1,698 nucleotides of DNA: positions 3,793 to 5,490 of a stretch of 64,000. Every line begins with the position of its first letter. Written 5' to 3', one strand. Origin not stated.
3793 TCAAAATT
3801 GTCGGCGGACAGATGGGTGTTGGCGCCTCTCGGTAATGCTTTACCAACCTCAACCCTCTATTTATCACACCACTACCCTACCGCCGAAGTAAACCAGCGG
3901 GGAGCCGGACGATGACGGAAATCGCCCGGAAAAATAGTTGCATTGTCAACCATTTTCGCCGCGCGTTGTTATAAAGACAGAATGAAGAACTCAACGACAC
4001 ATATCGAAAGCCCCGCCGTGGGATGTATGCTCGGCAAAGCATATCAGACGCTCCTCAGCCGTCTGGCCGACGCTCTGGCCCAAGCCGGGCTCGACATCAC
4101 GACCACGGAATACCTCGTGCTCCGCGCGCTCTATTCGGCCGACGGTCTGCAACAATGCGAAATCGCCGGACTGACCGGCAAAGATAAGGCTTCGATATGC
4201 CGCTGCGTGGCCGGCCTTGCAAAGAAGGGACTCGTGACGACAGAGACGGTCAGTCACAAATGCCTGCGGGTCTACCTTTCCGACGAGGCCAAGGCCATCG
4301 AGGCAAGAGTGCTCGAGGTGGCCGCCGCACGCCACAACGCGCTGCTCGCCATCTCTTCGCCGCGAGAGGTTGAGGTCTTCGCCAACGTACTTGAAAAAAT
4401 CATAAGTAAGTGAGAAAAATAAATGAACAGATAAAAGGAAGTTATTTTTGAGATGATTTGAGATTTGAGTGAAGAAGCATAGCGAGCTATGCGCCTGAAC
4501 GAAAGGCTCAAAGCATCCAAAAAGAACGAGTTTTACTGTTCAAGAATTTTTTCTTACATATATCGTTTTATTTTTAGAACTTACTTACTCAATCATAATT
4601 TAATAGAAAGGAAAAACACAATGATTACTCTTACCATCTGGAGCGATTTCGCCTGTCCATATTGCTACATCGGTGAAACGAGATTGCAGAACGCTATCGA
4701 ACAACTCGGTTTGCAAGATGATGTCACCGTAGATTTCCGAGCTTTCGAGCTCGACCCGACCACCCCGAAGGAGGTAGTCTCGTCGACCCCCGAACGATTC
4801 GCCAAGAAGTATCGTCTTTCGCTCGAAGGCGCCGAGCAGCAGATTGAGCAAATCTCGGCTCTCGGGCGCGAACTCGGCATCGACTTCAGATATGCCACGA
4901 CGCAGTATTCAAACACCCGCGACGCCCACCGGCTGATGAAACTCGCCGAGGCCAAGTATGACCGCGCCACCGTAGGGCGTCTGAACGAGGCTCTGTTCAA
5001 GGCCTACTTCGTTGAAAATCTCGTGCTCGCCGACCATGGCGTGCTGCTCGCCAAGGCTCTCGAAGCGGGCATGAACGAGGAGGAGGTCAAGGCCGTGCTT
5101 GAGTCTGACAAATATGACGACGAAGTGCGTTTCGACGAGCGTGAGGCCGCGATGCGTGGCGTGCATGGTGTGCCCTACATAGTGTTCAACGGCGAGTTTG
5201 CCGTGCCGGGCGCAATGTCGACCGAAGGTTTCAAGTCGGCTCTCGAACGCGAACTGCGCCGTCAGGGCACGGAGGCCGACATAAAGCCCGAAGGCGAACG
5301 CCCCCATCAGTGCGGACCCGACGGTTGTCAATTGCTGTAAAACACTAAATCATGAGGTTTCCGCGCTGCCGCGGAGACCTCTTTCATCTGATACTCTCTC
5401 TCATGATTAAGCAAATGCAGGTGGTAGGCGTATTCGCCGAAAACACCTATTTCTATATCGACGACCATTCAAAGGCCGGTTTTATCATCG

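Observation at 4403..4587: Family of ~185-bp nested-palindromic interspersed repeats: 5 full copies in 64 kb, MITE-like with TA flanks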

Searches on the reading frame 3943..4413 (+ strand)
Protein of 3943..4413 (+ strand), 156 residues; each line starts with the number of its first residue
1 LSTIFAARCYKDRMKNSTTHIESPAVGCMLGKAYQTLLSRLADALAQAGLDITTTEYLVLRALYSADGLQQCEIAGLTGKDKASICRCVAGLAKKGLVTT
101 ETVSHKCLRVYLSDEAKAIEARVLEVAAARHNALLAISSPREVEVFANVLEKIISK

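Call 43: search_protein_families(library=pfam, proteins=[window:3943-4413:+], max_evalue=0.001)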
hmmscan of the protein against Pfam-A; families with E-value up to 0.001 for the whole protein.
window:3943-4413:+ (156 aa): 4 families
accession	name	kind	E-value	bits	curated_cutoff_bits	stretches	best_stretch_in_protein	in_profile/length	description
PF12802.13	MarR_2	-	4.8e-09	36.7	27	1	51-102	2-54/61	MarR family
PF01047.28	MarR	-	1.7e-06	28.3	24.6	1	52-99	1-48/59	MarR family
PF01978.25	TrmB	-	0.0002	21.6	25.6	1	49-107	3-61/68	Sugar-specific transcriptional regulator TrmB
PF04182.18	B-block_TFIIIC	-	0.00097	19.6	22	0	66-111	16-63/73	B-block binding subunit of TFIIIC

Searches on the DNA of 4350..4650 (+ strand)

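Call 62: search_dna_similar(query=window:4403-4587:+, collection=plasmids, mode=distant, max_evalue=0.001)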
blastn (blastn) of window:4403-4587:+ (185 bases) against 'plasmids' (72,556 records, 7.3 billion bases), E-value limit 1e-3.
No match.

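Call 63: search_dna_similar(query=window:4403-4587:+, collection=phages, mode=distant, max_evalue=0.001)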
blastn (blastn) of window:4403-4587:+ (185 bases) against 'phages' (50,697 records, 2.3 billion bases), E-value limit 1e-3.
No match.

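Call 64: search_rna_families(source=window, start=4350, end=4650, threshold=evalue, max_evalue=10)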
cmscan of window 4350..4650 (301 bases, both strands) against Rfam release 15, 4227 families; matches with E-value up to 10: 2.
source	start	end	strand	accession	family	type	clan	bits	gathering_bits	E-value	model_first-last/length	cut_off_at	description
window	4593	4631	-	RF01105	SBWMV2_UPD-PKl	Cis-reg;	-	16.4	39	9.8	1-27/27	no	Pseudoknot of upstream pseudoknot domain (UPD) of the 3'UTR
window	4414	4450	+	RF03036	osmY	Gene; sRNA;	-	13.3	46.9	1.4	1-72/72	no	osmY RNA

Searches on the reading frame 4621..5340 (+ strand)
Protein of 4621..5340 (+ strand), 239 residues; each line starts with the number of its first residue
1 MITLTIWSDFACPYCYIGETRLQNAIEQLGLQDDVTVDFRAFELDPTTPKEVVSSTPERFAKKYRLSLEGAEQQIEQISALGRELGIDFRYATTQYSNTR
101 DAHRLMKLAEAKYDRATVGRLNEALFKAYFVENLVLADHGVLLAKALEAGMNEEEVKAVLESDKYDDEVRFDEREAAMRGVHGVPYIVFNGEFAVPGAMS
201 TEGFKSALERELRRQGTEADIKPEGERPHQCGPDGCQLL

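Call 43: search_protein_families(library=pfam, proteins=[window:4621-5340:+], max_evalue=0.001)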
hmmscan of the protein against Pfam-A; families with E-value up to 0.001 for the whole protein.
window:4621-5340:+ (239 aa): 3 families
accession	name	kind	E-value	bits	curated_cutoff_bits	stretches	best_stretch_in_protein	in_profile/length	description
PF01323.26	DSBA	-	9.1e-37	127.1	25.6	1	3-208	1-190/191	DSBA-like thioredoxin domain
PF13462.12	Thioredoxin_4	-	1.7e-06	28.7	23.2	1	3-209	16-164/165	Thioredoxin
PF13192.12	Thioredoxin_3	-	3.7e-05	24.1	24.8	0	149-203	22-70/76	Thioredoxin domain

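Call 65: find_encoding_contigs(protein=window:4621-5340:+, flank=1500, max_places=10)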
Protein window:4621-5340:+ (239 aa): 11 contigs read that carry it; 9 places shown.
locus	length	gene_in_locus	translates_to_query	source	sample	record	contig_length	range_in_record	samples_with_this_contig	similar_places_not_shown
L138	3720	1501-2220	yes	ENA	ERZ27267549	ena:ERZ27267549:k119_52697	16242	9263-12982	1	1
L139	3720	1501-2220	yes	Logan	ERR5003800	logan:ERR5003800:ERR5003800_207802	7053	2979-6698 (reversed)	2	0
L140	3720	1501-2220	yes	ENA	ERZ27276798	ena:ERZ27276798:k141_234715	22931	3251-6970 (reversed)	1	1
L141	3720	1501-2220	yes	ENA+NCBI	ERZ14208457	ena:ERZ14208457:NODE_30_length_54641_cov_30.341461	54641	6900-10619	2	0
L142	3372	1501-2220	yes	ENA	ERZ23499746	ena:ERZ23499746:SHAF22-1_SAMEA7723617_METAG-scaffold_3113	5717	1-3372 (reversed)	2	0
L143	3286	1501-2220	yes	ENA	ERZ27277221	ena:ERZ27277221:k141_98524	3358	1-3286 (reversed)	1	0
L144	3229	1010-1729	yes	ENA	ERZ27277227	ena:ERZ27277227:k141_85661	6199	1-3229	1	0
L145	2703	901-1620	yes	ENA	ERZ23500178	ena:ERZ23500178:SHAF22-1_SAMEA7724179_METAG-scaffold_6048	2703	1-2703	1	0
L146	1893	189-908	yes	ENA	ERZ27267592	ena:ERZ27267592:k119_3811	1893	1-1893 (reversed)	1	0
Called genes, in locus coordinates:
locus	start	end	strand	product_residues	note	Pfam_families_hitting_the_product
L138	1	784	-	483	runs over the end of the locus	PF02055:Glyco_hydro_30, PF02057:Glyco_hydro_59 (weak), PF17189:Glyco_hydro_30C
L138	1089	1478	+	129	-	PF01047:MarR (faint), PF12802:MarR_2 (weak)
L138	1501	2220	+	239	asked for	PF01323:DSBA, PF13098:Thioredoxin_2 (faint), PF13462:Thioredoxin_4 (faint)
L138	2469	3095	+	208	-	PF00753:Lactamase_B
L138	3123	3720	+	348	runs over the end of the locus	PF00724:Oxidored_FMN, PF01207:Dus (faint)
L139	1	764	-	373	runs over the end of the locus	?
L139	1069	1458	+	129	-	PF01047:MarR (faint), PF12802:MarR_2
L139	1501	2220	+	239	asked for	PF01323:DSBA, PF13098:Thioredoxin_2 (faint), PF13462:Thioredoxin_4 (faint)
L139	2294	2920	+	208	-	PF00753:Lactamase_B, PF12706:Lactamase_B_2 (faint)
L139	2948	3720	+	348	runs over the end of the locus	PF00724:Oxidored_FMN, PF01207:Dus (faint)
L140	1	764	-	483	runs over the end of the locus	PF02055:Glyco_hydro_30, PF02057:Glyco_hydro_59 (weak), PF17189:Glyco_hydro_30C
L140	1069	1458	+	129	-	PF01047:MarR (faint), PF12802:MarR_2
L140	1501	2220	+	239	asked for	PF01323:DSBA, PF13098:Thioredoxin_2 (faint), PF13462:Thioredoxin_4 (faint)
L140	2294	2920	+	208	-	PF00753:Lactamase_B, PF12706:Lactamase_B_2 (faint)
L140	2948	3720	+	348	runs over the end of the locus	PF00724:Oxidored_FMN, PF01207:Dus (faint)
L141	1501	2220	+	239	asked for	PF01323:DSBA, PF13098:Thioredoxin_2 (faint), PF13462:Thioredoxin_4 (faint)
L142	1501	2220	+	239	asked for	PF01323:DSBA, PF13098:Thioredoxin_2 (faint), PF13462:Thioredoxin_4 (faint)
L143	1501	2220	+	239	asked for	PF01323:DSBA, PF13098:Thioredoxin_2 (faint), PF13462:Thioredoxin_4 (faint)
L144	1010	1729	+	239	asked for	PF01323:DSBA, PF13098:Thioredoxin_2 (faint), PF13462:Thioredoxin_4 (faint)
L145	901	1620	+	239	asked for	PF01323:DSBA, PF13098:Thioredoxin_2 (faint), PF13462:Thioredoxin_4 (faint)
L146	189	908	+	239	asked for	PF01323:DSBA, PF13098:Thioredoxin_2 (faint), PF13462:Thioredoxin_4 (faint)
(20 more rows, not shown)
